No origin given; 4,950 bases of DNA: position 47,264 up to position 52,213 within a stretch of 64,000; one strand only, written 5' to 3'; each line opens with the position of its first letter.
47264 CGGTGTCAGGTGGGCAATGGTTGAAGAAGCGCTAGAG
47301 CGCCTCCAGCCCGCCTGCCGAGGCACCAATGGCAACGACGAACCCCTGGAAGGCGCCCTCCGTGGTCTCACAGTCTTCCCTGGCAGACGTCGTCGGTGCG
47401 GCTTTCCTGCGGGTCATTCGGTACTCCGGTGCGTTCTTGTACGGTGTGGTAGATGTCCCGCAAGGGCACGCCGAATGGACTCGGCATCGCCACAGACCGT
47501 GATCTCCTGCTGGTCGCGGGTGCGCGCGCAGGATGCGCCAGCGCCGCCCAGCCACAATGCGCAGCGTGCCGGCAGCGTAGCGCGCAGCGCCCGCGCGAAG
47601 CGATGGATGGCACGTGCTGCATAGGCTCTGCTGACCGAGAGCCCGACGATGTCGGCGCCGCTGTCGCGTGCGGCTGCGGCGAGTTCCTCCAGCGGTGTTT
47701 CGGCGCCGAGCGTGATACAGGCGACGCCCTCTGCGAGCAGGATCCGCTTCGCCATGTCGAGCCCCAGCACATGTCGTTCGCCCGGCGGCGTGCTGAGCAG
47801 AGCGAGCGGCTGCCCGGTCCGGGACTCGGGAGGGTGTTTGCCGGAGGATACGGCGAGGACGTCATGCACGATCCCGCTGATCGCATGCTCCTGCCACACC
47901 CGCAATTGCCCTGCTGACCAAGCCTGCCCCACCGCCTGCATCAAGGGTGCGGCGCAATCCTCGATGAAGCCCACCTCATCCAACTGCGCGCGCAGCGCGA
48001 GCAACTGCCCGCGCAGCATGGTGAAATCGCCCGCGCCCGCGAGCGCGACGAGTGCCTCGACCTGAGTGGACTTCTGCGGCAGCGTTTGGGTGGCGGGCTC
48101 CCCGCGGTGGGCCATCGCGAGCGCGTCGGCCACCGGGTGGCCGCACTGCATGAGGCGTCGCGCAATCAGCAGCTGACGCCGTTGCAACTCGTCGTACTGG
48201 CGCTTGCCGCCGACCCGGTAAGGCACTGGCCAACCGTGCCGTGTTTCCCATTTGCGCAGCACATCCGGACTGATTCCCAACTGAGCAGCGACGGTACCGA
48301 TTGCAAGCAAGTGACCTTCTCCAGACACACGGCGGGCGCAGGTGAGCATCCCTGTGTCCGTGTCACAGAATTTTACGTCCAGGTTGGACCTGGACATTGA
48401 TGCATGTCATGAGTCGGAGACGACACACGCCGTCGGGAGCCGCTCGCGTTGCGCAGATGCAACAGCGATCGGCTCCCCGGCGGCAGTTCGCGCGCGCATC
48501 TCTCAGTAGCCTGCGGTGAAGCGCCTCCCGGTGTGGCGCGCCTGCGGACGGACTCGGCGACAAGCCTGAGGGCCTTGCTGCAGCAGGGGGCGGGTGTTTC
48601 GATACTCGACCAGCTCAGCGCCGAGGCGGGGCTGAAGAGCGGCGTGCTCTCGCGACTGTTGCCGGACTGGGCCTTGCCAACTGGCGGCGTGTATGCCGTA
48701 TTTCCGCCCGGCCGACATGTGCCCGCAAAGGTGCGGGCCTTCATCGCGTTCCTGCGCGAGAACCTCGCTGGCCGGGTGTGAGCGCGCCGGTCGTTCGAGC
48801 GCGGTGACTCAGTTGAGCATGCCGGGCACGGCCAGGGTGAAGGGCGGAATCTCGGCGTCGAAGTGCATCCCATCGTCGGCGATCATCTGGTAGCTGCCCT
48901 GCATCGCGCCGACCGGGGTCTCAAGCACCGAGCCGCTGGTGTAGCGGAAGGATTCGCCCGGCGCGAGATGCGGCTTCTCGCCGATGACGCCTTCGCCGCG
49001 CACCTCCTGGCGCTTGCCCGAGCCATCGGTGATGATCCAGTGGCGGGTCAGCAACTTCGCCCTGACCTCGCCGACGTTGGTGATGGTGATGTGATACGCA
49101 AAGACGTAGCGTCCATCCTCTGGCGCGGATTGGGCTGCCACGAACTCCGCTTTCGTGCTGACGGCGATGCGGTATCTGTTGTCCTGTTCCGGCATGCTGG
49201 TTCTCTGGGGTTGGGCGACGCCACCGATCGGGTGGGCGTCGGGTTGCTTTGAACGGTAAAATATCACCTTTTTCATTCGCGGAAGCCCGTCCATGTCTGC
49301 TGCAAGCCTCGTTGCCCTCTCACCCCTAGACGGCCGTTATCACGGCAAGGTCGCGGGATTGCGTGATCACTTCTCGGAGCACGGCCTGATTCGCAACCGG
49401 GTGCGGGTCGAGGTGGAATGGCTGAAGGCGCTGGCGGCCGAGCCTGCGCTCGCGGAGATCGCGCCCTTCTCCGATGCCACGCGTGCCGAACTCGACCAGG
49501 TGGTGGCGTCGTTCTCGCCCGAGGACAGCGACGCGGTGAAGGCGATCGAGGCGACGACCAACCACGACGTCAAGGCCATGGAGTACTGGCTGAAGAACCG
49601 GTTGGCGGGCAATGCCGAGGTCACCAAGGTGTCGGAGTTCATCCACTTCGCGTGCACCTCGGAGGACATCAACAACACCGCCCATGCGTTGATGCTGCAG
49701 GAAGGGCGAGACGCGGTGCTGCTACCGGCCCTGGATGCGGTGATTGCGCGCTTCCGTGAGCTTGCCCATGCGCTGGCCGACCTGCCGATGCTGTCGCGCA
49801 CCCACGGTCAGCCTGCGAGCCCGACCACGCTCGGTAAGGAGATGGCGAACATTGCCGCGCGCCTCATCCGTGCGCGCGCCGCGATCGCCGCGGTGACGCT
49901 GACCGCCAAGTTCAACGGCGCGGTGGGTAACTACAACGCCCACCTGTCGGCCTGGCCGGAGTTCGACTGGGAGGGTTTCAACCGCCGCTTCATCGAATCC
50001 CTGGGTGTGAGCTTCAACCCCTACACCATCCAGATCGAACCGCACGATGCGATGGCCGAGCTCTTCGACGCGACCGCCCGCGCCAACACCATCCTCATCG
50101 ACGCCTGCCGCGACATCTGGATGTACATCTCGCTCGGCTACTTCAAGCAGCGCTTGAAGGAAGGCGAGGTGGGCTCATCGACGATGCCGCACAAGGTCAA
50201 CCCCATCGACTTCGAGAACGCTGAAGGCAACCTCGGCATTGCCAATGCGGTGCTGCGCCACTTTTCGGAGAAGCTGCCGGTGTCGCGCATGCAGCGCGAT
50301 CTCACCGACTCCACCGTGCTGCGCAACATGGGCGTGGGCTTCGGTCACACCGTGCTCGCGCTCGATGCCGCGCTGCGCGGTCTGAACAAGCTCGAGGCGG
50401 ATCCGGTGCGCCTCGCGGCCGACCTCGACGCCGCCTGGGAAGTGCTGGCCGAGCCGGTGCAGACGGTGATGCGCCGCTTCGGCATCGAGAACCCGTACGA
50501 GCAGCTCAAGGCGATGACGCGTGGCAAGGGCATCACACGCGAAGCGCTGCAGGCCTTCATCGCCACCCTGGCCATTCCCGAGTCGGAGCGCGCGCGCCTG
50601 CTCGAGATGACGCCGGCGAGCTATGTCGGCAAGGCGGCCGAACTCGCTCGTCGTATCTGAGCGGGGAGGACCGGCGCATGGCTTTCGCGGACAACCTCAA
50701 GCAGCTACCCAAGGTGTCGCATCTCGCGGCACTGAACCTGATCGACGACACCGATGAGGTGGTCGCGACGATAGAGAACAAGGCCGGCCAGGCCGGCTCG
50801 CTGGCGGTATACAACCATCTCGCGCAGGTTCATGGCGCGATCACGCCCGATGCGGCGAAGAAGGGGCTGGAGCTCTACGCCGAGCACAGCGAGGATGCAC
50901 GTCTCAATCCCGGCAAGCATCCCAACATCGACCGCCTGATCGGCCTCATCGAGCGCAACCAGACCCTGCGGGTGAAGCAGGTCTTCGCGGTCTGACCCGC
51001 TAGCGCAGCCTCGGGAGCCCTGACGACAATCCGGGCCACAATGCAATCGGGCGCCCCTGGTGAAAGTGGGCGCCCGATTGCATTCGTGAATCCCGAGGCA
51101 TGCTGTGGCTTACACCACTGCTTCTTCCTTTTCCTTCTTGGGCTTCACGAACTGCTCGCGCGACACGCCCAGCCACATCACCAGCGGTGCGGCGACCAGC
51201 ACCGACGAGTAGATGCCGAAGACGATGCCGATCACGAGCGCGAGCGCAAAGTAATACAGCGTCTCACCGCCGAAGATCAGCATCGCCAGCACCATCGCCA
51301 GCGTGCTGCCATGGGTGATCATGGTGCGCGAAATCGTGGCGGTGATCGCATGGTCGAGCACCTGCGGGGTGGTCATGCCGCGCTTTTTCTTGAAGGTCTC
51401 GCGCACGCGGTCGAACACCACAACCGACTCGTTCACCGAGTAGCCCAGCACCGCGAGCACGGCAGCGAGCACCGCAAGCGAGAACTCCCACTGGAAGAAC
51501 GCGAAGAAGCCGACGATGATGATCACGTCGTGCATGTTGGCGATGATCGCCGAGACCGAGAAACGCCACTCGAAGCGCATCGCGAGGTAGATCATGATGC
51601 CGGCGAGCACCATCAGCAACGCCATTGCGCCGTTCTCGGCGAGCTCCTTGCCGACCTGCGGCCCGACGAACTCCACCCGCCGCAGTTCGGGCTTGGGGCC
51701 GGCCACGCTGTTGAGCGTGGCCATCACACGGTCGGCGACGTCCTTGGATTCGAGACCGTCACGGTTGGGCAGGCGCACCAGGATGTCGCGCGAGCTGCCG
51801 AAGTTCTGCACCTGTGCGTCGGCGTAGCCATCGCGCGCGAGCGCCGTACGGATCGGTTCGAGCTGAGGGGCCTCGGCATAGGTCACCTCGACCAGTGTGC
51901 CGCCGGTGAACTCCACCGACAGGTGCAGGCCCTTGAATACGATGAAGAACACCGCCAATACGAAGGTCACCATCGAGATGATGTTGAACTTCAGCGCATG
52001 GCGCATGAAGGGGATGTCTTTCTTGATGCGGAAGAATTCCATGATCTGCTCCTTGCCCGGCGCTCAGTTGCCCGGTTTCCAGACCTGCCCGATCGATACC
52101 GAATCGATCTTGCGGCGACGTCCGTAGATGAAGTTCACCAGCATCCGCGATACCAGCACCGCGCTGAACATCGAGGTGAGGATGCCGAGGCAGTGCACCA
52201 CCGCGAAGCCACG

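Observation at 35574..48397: Six-gene sensory locus linking a CarH-like B12 regulator, a CheB/CheR methylation module, PAS sensors, and c-di-GMP enzymes/kinases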

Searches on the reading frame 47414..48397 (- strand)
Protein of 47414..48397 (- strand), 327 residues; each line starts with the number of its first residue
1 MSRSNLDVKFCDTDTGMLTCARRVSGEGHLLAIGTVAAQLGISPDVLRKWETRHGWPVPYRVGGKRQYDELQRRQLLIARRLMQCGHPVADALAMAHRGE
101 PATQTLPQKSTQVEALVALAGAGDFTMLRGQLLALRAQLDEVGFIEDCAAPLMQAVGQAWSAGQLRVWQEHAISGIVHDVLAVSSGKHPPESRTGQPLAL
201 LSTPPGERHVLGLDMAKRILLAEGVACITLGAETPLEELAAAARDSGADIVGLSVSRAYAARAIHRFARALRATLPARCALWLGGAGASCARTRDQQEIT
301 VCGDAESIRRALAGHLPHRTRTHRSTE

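Call 9: search_protein_families(library=pfam, proteins=[window:47414-48397:-], max_evalue=0.01)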
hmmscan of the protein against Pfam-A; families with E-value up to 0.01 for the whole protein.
window:47414-48397:- (327 aa): 4 families
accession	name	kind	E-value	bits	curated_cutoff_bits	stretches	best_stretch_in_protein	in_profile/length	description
PF02310.24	B12-binding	-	4.7e-12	46.2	32.1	1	199-312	3-120/121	B12 binding domain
PF13411.12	MerR_1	-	2.2e-07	31.3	21.6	1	33-92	3-62/69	MerR HTH family regulatory protein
PF02607.22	B12-binding_2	-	3e-06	27.7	23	1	115-183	4-72/74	B12 binding domain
PF00376.29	MerR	-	0.00089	19.5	28.2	1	33-68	2-38/38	MerR family regulatory protein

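Call 28: search_solved_structures(query=window:47417-48397:-, max_evalue=0.001, show_alignments=2)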
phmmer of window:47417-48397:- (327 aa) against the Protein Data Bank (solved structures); distinct sequences matched with E-value up to 0.001: 8.
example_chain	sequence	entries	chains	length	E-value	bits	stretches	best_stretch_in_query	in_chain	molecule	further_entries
5c8d_A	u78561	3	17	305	1.3e-21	80.5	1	30-292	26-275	Light-dependent transcriptional regulator CarH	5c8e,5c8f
3whp_A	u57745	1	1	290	1.4e-21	80.3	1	31-292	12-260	Probable transcriptional regulator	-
8c35_A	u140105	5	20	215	2.7e-14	56.4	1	142-292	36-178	Probable transcriptional regulator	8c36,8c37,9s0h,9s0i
5c8a_A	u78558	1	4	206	3.8e-14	55.9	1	142-292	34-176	Light-dependent transcriptional regulator CarH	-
8c31_A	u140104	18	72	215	4.1e-14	55.8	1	142-292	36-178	Probable transcriptional regulator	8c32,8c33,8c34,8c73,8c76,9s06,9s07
8jbs_A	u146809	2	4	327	1.1e-11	47.9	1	38-268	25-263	Putative cobalamin binding protein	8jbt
8j2y_A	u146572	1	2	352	3.5e-07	33.1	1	134-255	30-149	GGDEF domain-containing protein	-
2jml_A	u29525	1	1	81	4.6e-05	26.1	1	30-98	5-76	DNA BINDING DOMAIN/TRANSCRIPTIONAL REGULATOR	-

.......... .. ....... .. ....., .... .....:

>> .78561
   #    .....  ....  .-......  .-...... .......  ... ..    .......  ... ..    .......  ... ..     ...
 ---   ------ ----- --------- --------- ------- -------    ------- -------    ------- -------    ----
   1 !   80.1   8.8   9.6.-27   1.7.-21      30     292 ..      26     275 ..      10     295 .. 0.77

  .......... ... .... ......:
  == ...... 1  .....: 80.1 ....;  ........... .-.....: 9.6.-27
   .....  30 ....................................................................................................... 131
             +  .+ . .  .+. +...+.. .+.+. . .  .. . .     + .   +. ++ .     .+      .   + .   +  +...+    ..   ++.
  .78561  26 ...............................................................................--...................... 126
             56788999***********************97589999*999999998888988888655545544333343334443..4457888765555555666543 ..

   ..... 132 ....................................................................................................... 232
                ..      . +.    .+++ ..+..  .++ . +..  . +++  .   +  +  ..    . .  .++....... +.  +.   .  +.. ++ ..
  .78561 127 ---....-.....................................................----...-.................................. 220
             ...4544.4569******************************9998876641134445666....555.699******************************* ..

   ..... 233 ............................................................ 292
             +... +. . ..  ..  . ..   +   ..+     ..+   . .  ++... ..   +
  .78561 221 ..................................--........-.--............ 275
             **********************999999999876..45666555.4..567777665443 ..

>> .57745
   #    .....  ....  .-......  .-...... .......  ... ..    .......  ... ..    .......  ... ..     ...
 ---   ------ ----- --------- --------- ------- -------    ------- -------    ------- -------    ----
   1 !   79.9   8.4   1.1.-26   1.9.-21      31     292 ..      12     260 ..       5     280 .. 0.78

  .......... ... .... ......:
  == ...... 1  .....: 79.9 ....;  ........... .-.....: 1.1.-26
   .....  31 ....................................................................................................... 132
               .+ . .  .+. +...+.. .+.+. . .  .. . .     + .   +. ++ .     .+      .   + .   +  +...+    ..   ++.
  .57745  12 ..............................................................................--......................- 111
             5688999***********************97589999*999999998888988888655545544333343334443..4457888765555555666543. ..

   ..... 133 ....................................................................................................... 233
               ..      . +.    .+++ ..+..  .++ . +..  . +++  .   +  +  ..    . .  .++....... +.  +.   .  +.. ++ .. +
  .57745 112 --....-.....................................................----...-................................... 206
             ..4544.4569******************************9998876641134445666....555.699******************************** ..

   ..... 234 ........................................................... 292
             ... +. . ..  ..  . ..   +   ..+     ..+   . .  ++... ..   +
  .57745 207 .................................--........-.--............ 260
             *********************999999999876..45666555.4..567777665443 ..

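Call 45: search_protein_families(library=ncbifam, proteins=[window:47414-48310:-], max_evalue=0.00001)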
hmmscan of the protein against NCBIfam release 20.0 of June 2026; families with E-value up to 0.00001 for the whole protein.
window:47414-48310:- (298 aa): 2 families
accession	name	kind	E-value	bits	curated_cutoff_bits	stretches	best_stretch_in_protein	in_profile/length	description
NF052513.1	TransRegCarH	equivalog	1.6e-25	90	400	1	3-263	8-255/274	HTH-type transcriptional repressor CarH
NF047996.1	corrin_MtgC_2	exception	2.7e-06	27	370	1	104-227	26-149/212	glycine betaine-specific corrinoid protein MtgC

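Call 73: find_related_loci(query=window:47414-48310:-, collection=metagenome_contigs, flank=5000)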
Query window:47414-48310:- (298 aa) in metagenome_contigs; peptide patterns used: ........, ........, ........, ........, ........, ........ (x = any residue, [..] = any of these).
214 stretches matched a pattern, but none encodes a relative of the query by tblastn (E <= 1e-3).

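Call 75: find_related_loci(query=A5, collection=metagenome_contigs, flank=5000)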
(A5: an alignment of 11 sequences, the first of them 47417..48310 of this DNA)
Query A5 (298 aa) in metagenome_contigs; peptide patterns used: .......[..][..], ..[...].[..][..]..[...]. (x = any residue, [..] = any of these).
600 stretches matched a pattern (row limit reached: there are more); 456 encode a relative of the query (tblastn E <= 1e-3); the best 80 are kept; 80 distinct loci.
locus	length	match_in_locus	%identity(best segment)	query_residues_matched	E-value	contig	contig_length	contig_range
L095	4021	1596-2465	44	1-284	2e-60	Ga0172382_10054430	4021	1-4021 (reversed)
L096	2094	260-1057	41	1-264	1e-47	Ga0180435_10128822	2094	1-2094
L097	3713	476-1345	34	1-283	1e-43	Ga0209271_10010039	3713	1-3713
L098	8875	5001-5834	36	1-272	4e-43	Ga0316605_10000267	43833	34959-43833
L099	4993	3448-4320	40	1-261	3e-43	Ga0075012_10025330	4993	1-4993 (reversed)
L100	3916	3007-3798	36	1-258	1e-42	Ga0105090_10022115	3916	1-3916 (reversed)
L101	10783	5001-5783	40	2-258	3e-41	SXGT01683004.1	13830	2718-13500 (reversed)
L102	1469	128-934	37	1-260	5e-42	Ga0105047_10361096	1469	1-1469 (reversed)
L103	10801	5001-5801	36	1-260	6e-41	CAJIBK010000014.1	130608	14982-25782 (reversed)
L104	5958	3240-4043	36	1-260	2e-40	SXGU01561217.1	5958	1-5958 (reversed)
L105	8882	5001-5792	35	4-260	5e-40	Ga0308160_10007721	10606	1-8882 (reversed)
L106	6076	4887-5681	35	3-260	8e-40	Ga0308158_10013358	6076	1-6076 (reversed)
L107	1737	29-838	38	1-263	4e-40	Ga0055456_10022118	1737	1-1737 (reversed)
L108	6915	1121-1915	33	1-263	8e-40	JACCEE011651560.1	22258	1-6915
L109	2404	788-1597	38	1-263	1e-39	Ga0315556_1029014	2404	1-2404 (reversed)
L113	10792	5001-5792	34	4-260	3e-39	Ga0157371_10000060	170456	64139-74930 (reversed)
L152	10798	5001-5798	36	2-258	2e-34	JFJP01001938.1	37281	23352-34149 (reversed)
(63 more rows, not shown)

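Call 77: search_protein_families(library=pfam, proteins=[L152:6058-10677:+, L113:5981-7741:+], max_evalue=0.001)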
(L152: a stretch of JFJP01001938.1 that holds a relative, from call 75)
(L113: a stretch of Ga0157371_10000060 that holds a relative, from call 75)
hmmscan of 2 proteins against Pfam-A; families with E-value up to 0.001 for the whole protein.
L152:6058-10677:+ (1540 aa): 10 families
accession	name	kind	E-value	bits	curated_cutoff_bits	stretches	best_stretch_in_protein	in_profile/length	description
PF00563.25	EAL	-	1e-65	221.9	31.3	1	1288-1523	3-236/236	EAL domain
PF01339.22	CheB_methylest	-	1.3e-56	191.5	24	1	35-210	1-174/174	CheB methylesterase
PF01739.24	CheR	-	3.5e-54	183.7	27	1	294-480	2-190/195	CheR methyltransferase, SAM binding domain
PF00990.26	GGDEF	-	1e-51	175.4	23.8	1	1111-1267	1-161/161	Diguanylate cyclase, GGDEF domain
PF08448.16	PAS_4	-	2.1e-20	73.5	23.1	2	873-979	3-109/110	PAS fold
PF00989.32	PAS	-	7.7e-15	55.3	22.6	1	990-1097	5-113/113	PAS fold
PF13426.13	PAS_9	-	9.3e-15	55.2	27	1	997-1098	2-102/103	PAS domain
PF13188.13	PAS_8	-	2.4e-10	40.4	21.8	1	989-1032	4-44/65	PAS domain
PF03705.20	CheR_N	-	3.9e-07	30.1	27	1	230-280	3-53/53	CheR methyltransferase, all-alpha domain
PF08447.18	PAS_3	-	0.00013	22.6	25.6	0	1011-1091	4-86/89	PAS fold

L113:5981-7741:+ (587 aa): 7 families
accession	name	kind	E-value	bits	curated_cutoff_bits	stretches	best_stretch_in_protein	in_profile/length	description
PF00015.26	MCPsignal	-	1.7e-56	191.2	34.6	1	347-502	3-172/172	Methyl-accepting chemotaxis protein (MCP) signalling domain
PF08447.18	PAS_3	-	1.8e-17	63.8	25.6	1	48-131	2-88/89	PAS fold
PF00989.32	PAS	-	4e-14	53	22.6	1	38-124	14-101/113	PAS fold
PF13426.13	PAS_9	-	1.3e-12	48.3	27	1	38-126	5-92/103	PAS domain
PF00672.30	HAMP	-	4.5e-10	40.1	25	1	231-281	1-51/53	HAMP domain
PF08448.16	PAS_4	-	2.9e-05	24.7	23.1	1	42-128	12-98/110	PAS fold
PF18947.5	HAMP_2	-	0.00011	22.6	24.3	0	235-279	19-63/67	HAMP domain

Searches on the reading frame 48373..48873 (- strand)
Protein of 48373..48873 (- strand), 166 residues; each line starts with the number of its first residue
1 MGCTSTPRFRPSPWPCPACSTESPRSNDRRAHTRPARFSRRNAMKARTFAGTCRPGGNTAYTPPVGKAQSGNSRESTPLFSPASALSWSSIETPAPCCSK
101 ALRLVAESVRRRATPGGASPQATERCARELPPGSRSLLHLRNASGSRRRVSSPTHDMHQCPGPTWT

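Call 21: search_protein_families(library=pfam, proteins=[window:48373-48873:-], max_evalue=0.001)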
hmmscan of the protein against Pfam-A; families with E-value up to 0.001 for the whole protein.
window:48373-48873:- (166 aa): 0 families

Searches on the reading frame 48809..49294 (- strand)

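Call 21: search_protein_families(library=pfam, proteins=[window:48809-49294:-], max_evalue=0.001)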
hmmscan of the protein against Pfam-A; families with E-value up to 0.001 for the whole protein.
window:48809-49294:- (161 aa): 1 family
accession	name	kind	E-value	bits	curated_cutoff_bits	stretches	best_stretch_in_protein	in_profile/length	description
PF04379.20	DUF525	-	2e-36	124.5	27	1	54-138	2-86/87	ApaG domain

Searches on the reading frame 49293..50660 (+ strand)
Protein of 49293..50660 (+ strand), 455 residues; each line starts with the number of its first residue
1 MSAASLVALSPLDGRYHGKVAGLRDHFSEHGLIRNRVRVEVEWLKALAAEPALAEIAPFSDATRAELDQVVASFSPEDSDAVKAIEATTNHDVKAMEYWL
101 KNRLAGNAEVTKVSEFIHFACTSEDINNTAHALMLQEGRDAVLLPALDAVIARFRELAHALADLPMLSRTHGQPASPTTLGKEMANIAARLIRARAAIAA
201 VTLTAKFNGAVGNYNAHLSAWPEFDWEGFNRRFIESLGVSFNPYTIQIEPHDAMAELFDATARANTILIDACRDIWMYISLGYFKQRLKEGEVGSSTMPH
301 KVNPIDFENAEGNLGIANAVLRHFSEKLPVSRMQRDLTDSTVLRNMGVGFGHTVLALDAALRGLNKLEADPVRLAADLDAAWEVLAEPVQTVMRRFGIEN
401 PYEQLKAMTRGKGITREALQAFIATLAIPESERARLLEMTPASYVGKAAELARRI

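Call 21: search_protein_families(library=pfam, proteins=[window:49293-50660:+], max_evalue=0.001)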
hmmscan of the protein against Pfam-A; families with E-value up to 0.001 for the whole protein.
window:49293-50660:+ (455 aa): 2 families
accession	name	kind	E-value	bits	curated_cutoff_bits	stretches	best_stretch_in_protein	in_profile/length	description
PF00206.25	Lyase_1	-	1.3e-60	205.9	27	1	14-312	1-305/312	Lyase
PF08328.16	ASL_C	-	2e-48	163.7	35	1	331-445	1-115/115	Adenylosuccinate lyase C-terminal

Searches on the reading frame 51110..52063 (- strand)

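Call 80: search_protein_families(library=pfam, proteins=[window:51110-52063:-], max_evalue=0.00001)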
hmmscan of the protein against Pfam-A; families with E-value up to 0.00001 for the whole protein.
window:51110-52063:- (317 aa): 2 families
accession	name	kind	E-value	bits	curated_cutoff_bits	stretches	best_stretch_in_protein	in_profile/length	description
PF02355.23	SecD_SecF_C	-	1.4e-63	214.2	20.5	1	121-299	9-187/189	Protein export membrane protein SecD/SecF, C-terminal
PF07549.19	Sec_GG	-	1e-06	28.5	20.3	1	39-62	1-24/28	SecD/SecF GG Motif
